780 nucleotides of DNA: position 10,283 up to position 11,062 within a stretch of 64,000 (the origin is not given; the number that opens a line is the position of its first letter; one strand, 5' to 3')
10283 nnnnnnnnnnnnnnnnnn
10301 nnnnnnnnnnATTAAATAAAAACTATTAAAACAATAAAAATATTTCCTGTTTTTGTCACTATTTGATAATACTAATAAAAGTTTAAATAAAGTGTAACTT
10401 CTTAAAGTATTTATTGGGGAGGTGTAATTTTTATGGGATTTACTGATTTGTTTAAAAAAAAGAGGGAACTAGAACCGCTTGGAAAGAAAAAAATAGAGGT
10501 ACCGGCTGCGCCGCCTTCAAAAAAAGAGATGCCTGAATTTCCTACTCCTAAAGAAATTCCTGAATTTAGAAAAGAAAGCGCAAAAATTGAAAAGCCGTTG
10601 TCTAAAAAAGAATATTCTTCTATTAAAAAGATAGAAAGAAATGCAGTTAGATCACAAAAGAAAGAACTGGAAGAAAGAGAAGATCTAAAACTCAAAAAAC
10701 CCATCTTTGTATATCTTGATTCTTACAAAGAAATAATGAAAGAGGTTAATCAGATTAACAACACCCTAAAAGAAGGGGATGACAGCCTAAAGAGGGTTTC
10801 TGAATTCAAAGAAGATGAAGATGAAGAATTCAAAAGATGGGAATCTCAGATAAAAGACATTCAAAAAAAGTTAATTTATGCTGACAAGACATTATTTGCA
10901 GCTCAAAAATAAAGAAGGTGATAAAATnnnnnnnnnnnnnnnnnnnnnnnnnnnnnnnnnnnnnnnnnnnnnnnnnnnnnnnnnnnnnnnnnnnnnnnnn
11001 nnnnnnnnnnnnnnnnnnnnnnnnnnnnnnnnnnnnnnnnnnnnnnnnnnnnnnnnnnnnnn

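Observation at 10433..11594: Tandem trio of paralogous small coiled-coil proteins with conserved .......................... C-terminal motif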

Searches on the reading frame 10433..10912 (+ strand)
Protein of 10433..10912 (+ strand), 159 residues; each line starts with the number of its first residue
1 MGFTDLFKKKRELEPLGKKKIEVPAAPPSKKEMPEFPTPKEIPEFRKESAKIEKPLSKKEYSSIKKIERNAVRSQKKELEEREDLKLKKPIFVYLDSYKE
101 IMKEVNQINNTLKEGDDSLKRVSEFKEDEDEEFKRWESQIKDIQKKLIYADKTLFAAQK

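Call 3: search_protein_families(library=pfam, proteins=[window:10433-10912:+], max_evalue=1)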
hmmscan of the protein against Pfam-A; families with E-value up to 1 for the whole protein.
window:10433-10912:+ (159 aa): 5 families
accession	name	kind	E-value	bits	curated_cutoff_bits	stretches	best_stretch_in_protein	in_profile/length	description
PF18595.6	Nuf2_DHR10-like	-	0.015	15.8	28.4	1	97-158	37-98/117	Nuf2, DHR10-like domain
PF15819.10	Fibin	-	0.14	12.4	27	1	46-118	100-169/190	Fin bud initiation factor homologue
PF18052.6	Rx_N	-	0.16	12.5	27.7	1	98-143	20-64/93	Rx N-terminal domain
PF21769.2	vRNAP_dom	-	0.4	11.5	27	1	90-152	63-125/145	Virion DNA-directed RNA polymerase domain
PF03750.18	Csm2_III-A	-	0.92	10.7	24.8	0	61-125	32-98/115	Csm2 Type III-A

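Call 4: search_protein_families(library=ncbifam, proteins=[window:10433-10912:+], max_evalue=1)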
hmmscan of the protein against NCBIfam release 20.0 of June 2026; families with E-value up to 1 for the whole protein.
window:10433-10912:+ (159 aa): 4 families
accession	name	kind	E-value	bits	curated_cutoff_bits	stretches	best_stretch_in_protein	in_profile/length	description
TIGR03499.1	FlhF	equivalog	0.0018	18.3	174.15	1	14-141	38-148/286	flagellar biosynthesis GTPase FlhF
TIGR02169.1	SMC_prok_A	equivalog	0.014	13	729.4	1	42-153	360-471/1165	chromosome segregation protein SMC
TIGR03545.1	TIGR03545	subfamily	0.31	9.5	173.35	1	35-145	159-258/556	TIGR03545 family protein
NF010429.0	PRK13855.1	equivalog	0.34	10.1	374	1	62-124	86-147/377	type IV secretion system protein VirB10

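Call 12: find_homologous_proteins(query=window:10433-10912:+, max_evalue=0.01)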
Query window:10433-10912:+ (159 aa): 40 proteins with E <= 0.01 among 154 candidates.
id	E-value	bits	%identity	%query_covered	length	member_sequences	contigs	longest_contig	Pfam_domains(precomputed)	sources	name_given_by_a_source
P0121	1.0e-90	320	100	100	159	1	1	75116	-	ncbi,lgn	-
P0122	9.0e-81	287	89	100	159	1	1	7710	-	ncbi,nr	ncbi:hypothetical protein GF361_01665 [Candidatus Woesearchaeota archaeon]|nr:hypothetical protein [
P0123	1.8e-67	244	79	100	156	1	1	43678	-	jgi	-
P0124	7.6e-51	190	62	100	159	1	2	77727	-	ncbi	ncbi:MAG: hypothetical protein V3V78_01585 [Candidatus Woesearchaeota archaeon]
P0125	5.5e-48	181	61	100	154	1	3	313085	-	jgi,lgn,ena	-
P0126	2.1e-46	176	59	100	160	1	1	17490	-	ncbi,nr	ncbi:hypothetical protein KY332_04395 [Candidatus Woesearchaeota archaeon]|nr:hypothetical protein [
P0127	1.5e-43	167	55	100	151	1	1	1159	-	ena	-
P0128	2.4e-43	166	54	100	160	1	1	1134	-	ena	-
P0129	1.9e-42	163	56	97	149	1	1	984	-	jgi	-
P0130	8.6e-42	161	52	99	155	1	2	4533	-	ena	-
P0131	9.4e-41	158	53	99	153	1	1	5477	-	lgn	-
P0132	1.6e-39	154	54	97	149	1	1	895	-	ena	-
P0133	4.8e-39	152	57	84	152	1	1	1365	-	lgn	-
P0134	8.3e-39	151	55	97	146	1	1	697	-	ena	-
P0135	1.0e-38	151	55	95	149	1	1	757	-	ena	-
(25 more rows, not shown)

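Call 66: search_protein_families(library=padloc, proteins=[window:10433-10912:+], max_evalue=0.1)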
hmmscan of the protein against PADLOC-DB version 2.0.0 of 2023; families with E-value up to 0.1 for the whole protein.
window:10433-10912:+ (159 aa): 1 family
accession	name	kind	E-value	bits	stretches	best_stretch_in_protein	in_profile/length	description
PDLC03862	LmuB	-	0.002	14.5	1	41-150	368-477/643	-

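Call 67: search_protein_families(library=phrogs, proteins=[window:10433-10912:+], max_evalue=0.1)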
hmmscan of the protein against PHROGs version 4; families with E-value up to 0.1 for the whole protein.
window:10433-10912:+ (159 aa): 0 families
